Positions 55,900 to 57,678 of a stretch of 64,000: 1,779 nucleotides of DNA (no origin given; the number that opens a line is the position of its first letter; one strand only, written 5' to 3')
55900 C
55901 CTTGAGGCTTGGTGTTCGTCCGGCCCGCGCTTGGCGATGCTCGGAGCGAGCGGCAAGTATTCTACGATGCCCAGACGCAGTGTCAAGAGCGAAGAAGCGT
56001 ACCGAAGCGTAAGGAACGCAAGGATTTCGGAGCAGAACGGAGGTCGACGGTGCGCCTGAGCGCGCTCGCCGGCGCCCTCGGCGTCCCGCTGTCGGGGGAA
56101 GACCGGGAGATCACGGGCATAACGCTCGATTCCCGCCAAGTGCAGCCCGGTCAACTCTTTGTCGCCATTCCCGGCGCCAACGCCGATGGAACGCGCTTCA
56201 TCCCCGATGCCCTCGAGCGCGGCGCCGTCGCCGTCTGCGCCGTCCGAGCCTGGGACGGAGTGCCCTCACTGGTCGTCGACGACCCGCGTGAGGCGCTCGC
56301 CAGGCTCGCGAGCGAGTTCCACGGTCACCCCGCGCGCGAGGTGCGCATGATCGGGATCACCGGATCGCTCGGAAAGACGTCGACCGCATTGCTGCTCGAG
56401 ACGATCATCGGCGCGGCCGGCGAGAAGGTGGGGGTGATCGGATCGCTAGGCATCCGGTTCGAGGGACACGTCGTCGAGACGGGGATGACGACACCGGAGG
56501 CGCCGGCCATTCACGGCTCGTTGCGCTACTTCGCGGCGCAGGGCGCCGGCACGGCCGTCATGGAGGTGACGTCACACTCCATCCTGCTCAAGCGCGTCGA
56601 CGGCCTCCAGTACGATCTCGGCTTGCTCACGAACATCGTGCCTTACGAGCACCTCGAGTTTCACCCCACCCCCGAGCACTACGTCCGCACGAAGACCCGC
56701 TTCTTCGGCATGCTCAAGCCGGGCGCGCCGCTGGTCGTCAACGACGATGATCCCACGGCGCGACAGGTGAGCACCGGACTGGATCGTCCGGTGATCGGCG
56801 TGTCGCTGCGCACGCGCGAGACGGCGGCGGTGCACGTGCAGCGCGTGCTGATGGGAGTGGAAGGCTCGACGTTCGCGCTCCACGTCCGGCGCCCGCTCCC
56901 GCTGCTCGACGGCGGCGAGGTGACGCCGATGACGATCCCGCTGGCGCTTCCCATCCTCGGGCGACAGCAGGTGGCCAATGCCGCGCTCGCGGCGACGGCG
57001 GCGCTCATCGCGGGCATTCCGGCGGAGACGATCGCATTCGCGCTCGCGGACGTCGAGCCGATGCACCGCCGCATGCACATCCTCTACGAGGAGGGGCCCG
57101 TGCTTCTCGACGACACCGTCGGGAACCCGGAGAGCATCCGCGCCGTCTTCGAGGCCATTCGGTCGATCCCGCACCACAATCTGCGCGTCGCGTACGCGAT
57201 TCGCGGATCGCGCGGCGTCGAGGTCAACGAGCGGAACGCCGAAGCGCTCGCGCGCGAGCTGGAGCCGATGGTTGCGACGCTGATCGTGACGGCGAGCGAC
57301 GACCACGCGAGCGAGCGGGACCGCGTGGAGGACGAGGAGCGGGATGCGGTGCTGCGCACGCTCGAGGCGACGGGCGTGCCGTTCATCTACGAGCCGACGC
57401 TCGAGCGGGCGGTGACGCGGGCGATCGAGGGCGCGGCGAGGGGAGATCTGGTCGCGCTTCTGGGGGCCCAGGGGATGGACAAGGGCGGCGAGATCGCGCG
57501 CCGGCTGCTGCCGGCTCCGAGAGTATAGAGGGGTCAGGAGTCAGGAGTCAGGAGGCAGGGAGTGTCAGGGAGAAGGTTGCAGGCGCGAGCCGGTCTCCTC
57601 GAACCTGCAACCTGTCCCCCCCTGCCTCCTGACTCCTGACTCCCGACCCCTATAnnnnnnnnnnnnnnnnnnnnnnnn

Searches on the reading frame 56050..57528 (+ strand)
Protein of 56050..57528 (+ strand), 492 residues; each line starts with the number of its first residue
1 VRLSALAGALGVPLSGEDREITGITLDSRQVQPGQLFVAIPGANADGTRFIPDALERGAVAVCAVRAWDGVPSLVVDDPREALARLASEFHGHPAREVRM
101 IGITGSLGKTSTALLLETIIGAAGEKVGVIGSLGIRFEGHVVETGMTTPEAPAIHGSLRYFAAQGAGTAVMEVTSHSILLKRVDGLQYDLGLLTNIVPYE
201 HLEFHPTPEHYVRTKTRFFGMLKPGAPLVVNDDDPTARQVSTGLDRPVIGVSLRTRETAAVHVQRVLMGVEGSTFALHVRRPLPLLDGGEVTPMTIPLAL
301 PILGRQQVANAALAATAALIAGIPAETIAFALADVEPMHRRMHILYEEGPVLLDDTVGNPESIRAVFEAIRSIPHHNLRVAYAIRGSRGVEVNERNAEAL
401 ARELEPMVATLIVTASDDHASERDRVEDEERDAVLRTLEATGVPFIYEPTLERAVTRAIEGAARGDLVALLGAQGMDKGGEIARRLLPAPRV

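Call 64: search_protein_families(library=pfam, proteins=[window:56050-57528:+])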
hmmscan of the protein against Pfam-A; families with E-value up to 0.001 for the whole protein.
window:56050-57528:+ (492 aa): 3 families
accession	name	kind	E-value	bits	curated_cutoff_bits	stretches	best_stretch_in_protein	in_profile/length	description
PF08245.18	Mur_ligase_M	-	2.8e-31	109.5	24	1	103-318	1-200/200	Mur ligase middle domain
PF02875.26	Mur_ligase_C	-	2e-11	45.2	28.4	1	340-473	1-126/127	Mur ligase, glutamate ligase domain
PF01225.30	Mur_ligase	-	3.9e-11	43.6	21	1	20-90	1-94/95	Mur ligase family, catalytic domain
